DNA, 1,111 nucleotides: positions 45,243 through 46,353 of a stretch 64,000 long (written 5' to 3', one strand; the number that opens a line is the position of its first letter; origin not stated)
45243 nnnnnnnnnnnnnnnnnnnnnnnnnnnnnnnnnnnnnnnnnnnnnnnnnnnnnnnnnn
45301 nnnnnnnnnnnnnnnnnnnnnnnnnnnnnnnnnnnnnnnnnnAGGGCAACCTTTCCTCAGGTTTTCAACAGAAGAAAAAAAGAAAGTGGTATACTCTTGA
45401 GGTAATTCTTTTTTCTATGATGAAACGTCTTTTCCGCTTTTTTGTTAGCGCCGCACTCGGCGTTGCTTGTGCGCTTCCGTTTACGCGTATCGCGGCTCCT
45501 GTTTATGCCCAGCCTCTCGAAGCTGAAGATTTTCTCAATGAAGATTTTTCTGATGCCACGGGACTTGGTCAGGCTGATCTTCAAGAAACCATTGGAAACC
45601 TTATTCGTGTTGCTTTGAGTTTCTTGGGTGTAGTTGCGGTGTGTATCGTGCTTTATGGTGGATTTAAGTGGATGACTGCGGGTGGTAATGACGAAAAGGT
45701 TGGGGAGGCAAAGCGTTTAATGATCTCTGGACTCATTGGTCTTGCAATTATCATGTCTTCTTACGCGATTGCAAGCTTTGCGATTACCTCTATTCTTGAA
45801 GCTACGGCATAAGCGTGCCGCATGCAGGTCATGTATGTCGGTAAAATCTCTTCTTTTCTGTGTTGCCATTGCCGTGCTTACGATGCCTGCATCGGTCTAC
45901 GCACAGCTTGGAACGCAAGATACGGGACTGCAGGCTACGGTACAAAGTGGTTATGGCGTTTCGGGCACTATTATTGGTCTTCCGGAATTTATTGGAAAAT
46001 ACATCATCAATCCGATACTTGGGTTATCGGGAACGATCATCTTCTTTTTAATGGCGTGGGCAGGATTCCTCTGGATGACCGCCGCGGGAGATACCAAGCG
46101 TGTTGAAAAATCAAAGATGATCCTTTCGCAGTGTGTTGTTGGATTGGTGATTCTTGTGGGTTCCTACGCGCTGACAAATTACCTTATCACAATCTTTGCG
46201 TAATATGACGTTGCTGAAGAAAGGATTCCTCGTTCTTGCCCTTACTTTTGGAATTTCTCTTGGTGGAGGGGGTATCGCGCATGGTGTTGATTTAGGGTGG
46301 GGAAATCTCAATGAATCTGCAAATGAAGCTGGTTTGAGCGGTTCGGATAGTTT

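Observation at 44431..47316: Tandem array of six paralogous pilin-like genes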

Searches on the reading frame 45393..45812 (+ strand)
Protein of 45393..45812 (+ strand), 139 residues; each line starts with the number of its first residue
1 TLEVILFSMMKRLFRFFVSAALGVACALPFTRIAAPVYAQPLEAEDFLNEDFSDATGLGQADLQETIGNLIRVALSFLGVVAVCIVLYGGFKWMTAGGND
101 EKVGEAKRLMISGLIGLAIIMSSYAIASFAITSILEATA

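Call 3: search_protein_families(library=pfam, max_evalue=1, proteins=[window:45393-45812:+])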
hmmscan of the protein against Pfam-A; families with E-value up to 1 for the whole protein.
window:45393-45812:+ (139 aa): 3 families
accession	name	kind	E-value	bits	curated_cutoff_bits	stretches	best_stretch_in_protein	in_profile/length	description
PF18895.5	T4SS_pilin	-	1.5e-08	35.1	26.6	1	63-129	5-70/71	Type IV secretion system pilin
PF05987.18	DUF898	-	0.0027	17.3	28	1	6-134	120-244/336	Bacterial protein of unknown function (DUF898)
PF15012.11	DUF4519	-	0.2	12.3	27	1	62-88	22-48/56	Domain of unknown function (DUF4519)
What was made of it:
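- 45417..45812 (+): g3: the most conserved paralog; candidate major subunit. PF18895 35.1 bits (call 3).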

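Call 4: search_protein_families(library=ncbifam, max_evalue=1, proteins=[window:45393-45812:+])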
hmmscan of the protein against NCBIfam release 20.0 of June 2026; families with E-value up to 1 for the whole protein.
window:45393-45812:+ (139 aa): 1 family
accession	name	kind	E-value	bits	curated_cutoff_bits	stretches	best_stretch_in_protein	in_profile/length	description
NF045849.1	ICE_MMCAP2_0565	equivalog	6.7e-07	28.9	40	1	63-133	9-79/80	Mbov_0395 family pilin-like conjugal transfer protein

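Call 70: list_cluster_members(proteins=[P0001, window:45417-45812:+])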
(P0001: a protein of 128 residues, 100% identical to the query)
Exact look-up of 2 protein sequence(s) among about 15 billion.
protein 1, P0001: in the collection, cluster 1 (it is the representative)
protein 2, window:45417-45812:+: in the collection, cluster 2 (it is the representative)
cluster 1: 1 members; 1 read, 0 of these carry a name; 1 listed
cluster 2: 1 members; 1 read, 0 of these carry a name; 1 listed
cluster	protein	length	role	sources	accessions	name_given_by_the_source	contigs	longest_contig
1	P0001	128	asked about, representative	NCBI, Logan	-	-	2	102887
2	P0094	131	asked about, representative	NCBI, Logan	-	-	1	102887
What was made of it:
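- Tried and rejected: Cluster look-up gave no accession or name (call 70).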

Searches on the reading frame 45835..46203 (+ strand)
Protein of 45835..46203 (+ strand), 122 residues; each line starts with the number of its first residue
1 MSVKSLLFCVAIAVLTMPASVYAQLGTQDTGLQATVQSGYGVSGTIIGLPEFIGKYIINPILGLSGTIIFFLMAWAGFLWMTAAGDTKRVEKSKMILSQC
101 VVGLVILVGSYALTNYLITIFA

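Call 3: search_protein_families(library=pfam, max_evalue=1, proteins=[window:45835-46203:+])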
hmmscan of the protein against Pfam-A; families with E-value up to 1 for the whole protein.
window:45835-46203:+ (122 aa): 3 families
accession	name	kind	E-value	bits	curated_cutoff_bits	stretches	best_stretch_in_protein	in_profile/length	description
PF18895.5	T4SS_pilin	-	3.1e-06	27.6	26.6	1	57-117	12-71/71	Type IV secretion system pilin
PF04956.18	TrbC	-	0.0068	17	27.9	1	57-116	44-97/98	TrbC/VIRB2 pilin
PF23094.2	MBTPS1_3rd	-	0.17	12.1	27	1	29-83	27-82/130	MBTPS1, third Ig-like domain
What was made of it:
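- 45835..46203 (+): g4: pilin-like protein. PF18895 27.6 bits (call 3).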

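Call 4: search_protein_families(library=ncbifam, max_evalue=1, proteins=[window:45835-46203:+])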
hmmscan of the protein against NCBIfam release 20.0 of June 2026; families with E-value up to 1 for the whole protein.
window:45835-46203:+ (122 aa): 2 families
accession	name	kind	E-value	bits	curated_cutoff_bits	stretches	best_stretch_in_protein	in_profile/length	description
NF045849.1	ICE_MMCAP2_0565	equivalog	3.5e-05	23.4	40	1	54-120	13-79/80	Mbov_0395 family pilin-like conjugal transfer protein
NF011450.0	PRK14872.1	equivalog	0.11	11.7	407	1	49-111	94-154/338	rod shape-determining protein MreC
